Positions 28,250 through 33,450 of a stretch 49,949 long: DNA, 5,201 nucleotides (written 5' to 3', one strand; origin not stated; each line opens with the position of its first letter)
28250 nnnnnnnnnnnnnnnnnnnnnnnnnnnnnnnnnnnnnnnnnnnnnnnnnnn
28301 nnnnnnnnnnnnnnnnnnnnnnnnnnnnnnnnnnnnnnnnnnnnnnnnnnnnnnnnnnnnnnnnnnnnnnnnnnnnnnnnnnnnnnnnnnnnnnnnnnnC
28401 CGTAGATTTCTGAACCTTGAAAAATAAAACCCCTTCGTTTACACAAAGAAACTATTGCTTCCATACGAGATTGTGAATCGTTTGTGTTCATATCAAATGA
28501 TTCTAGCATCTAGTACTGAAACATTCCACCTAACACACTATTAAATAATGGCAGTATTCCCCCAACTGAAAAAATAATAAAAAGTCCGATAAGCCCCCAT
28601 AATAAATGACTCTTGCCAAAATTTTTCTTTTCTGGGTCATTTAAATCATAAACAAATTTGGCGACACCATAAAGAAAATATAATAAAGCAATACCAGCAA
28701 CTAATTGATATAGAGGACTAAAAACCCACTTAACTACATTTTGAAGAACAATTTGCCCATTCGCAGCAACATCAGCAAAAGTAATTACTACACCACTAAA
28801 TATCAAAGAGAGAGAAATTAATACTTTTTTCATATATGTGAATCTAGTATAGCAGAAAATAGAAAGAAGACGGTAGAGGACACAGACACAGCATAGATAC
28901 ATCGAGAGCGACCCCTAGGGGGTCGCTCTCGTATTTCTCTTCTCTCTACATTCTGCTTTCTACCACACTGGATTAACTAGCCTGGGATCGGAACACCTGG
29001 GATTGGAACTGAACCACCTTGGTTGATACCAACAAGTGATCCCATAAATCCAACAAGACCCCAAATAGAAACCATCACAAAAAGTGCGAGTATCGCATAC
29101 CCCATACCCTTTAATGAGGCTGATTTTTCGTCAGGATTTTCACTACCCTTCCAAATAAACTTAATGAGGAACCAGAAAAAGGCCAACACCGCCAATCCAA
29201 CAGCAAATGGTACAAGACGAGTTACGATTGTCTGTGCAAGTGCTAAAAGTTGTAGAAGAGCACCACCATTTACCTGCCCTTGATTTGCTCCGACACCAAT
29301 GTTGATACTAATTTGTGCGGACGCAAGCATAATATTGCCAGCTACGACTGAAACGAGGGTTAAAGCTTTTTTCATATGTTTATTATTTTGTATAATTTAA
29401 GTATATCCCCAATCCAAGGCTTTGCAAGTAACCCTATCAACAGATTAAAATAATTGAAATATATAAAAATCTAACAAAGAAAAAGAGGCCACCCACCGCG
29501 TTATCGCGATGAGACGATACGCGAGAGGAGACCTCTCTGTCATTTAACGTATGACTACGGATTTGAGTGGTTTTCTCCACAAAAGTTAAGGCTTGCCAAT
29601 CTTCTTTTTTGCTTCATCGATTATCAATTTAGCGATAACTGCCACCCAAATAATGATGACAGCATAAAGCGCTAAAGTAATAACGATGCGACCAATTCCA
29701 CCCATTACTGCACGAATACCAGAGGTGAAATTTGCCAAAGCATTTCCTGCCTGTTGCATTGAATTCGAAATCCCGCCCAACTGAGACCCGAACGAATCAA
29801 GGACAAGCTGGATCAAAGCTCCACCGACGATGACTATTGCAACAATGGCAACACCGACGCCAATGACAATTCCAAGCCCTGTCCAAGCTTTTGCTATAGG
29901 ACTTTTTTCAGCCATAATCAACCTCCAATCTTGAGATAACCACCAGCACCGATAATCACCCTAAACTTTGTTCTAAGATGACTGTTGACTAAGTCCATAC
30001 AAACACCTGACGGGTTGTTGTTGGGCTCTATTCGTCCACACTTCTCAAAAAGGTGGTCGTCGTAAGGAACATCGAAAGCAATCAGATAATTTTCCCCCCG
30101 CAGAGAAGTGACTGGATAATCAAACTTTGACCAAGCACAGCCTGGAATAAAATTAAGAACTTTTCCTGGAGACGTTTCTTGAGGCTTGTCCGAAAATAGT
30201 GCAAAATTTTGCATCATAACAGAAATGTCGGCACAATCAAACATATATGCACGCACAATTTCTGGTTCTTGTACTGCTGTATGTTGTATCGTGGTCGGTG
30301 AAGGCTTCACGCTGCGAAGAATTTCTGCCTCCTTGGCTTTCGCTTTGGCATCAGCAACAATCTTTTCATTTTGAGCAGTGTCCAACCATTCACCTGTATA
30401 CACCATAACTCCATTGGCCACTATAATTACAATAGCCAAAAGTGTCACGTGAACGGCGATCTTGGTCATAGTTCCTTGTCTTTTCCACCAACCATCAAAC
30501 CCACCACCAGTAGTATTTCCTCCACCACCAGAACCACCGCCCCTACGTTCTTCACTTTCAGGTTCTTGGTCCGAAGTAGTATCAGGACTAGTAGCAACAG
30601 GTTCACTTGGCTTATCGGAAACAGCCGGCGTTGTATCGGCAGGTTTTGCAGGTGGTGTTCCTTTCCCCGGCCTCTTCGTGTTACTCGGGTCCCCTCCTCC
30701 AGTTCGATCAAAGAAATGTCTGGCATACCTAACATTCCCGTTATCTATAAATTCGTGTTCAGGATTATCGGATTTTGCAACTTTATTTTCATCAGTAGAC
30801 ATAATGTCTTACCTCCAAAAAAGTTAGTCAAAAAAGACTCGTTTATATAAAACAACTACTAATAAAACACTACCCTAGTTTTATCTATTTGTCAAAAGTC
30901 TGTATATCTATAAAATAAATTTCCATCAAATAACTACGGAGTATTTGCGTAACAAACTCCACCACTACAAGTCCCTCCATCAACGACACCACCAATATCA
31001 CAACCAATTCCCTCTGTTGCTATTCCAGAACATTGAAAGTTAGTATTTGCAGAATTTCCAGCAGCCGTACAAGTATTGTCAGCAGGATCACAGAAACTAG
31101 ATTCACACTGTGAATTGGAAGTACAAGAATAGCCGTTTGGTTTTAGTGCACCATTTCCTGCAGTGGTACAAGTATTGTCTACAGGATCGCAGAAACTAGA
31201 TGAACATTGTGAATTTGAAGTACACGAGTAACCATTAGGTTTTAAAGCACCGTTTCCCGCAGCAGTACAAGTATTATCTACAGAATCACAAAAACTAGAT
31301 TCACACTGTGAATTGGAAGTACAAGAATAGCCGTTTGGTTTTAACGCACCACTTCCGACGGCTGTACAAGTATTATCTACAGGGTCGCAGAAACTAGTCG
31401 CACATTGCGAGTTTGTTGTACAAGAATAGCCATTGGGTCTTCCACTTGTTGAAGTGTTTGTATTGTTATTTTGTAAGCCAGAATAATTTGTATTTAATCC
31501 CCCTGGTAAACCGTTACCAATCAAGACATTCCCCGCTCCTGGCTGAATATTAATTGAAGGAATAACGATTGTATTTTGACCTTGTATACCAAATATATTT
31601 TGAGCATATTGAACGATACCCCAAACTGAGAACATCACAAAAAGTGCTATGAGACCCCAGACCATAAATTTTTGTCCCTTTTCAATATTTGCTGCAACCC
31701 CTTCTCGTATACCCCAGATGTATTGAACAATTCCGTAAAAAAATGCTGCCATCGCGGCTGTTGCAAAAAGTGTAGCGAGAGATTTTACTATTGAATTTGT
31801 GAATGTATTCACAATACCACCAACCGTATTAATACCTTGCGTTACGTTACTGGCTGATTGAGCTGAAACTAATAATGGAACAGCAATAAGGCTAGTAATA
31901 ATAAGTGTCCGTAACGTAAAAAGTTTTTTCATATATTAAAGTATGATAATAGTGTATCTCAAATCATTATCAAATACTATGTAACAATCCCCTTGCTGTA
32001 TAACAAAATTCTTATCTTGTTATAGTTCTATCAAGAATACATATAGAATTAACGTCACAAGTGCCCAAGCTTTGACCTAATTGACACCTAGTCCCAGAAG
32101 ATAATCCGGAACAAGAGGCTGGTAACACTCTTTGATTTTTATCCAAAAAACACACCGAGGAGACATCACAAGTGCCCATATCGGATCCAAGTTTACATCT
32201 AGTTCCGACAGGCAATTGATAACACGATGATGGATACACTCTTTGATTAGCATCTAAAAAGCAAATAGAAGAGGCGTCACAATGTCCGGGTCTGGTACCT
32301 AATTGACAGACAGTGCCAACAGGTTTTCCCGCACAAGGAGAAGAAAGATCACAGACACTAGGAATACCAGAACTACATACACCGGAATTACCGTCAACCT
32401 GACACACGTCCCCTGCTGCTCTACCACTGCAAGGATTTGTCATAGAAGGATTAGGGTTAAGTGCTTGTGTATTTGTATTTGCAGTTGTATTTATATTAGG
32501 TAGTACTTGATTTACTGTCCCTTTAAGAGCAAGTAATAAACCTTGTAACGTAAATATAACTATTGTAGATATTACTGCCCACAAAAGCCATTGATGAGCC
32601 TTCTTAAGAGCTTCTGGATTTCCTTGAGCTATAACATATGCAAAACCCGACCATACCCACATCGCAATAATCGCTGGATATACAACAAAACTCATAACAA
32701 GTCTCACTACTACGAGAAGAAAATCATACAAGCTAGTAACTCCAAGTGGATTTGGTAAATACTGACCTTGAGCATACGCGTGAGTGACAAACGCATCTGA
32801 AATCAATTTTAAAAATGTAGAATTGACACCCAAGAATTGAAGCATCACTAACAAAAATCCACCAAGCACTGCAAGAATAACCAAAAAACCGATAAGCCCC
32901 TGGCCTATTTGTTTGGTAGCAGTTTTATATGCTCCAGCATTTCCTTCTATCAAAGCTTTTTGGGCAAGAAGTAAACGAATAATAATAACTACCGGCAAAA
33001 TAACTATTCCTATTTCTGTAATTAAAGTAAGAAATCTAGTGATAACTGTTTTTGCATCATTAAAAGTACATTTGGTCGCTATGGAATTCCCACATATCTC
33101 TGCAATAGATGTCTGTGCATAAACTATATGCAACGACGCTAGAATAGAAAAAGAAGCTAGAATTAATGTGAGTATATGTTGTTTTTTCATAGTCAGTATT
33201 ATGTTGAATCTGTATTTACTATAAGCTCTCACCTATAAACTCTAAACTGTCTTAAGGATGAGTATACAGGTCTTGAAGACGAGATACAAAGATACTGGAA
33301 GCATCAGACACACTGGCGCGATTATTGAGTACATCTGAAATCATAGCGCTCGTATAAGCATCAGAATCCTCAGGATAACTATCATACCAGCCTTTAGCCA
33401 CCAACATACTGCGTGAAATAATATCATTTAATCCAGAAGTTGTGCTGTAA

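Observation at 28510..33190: Cluster of four VirB2/TrbC-like pilin-like genes (five modules) with no secretion or pilus ATPase in sight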

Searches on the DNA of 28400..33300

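Call 71: search_rna_families(source=window, start=28400, end=33300, threshold=evalue, max_evalue=1)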
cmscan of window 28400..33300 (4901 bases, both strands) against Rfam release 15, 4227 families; matches with E-value up to 1: 0.
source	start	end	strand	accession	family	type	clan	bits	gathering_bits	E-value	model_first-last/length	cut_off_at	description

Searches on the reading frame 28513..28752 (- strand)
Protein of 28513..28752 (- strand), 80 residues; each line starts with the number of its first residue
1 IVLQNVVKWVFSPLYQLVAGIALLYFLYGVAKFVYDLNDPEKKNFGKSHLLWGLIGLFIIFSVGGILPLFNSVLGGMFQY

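Call 28: search_solved_structures(query=A2, max_evalue=10, show_alignments=3)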
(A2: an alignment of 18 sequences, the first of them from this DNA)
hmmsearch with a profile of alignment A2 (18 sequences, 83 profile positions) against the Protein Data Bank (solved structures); distinct sequences matched with E-value up to 10: 9.
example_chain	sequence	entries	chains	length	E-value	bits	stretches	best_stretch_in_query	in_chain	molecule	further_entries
8yq5_E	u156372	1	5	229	0.098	15.9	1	6-72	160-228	de novo designed ion channel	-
8yq6_E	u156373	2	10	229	0.19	15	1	8-72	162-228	de novo designed ion channel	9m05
7unj_A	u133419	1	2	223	0.85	12.9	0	21-53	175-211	SP1-ZnPPaM designed chlorophyll dimer protein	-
8wx3_A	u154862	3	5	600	1.5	12.1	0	26-71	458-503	Solute carrier family 15 member 4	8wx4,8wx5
9irb_A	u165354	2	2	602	1.6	12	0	26-71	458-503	Solute carrier family 15 member 4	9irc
8p6a_A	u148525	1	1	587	1.7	12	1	26-71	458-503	Solute carrier family 15 member 4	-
8jzs_B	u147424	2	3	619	1.9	11.8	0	26-71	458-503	SLC15A4-TSLAA/EGPF tag protein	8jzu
8qsk_A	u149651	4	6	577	2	11.7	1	26-71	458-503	Solute carrier family 15 member 4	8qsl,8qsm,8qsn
8jzr_B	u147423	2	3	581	6.1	10.2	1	26-71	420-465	SLC15A4-ALFA tag-SLC15A4-twin-strep tag fusion protein | SLC15A4-ALFA tag-SLC15A4-twin strep tag fusion protein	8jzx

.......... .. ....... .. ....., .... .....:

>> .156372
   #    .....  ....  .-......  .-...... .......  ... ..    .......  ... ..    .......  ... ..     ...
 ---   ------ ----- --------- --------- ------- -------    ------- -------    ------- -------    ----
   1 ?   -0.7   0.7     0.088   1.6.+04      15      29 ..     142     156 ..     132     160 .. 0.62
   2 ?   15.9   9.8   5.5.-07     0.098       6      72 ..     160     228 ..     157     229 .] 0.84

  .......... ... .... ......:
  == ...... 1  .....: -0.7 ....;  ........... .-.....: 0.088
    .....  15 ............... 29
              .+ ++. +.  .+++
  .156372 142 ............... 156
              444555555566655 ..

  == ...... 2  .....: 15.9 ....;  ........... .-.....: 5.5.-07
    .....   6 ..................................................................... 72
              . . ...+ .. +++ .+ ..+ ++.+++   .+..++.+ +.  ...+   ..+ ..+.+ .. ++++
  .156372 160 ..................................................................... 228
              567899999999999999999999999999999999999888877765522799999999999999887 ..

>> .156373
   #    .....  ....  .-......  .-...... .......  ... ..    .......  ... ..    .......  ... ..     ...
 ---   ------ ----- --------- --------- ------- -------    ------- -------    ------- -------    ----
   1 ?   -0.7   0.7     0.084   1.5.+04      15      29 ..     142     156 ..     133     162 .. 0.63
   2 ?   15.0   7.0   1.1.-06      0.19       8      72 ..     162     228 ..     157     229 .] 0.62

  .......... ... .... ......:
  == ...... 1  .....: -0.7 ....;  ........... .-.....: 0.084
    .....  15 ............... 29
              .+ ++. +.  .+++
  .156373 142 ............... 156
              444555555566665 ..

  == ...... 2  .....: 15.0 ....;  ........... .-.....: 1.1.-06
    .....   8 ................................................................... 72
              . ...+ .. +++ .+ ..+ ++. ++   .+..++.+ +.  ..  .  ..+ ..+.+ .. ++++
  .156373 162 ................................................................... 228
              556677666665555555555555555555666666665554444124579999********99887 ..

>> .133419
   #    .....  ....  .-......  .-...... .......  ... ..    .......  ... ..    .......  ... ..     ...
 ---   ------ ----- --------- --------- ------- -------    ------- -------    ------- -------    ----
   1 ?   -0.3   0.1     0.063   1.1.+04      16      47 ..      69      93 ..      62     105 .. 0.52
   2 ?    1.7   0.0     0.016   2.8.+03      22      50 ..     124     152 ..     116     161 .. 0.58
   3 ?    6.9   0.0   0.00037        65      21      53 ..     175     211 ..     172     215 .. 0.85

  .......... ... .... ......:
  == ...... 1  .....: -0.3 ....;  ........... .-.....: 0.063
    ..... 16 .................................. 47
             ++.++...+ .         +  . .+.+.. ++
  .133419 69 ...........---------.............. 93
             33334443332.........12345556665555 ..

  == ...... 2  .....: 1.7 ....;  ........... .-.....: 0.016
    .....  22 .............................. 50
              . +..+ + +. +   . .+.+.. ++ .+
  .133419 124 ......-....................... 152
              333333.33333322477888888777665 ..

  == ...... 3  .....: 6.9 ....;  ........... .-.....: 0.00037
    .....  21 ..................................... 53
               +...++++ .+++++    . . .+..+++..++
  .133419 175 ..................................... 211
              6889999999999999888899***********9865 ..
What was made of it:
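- On TrbC/VirB2 pilin (Pfam PF04956): A PDB sequence profile search finds no pilin (call 28).
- Tried and rejected: PDB sequence search with a module profile: the best hit was a de novo designed channel at E 0.098, and no pilin appeared (call 28).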
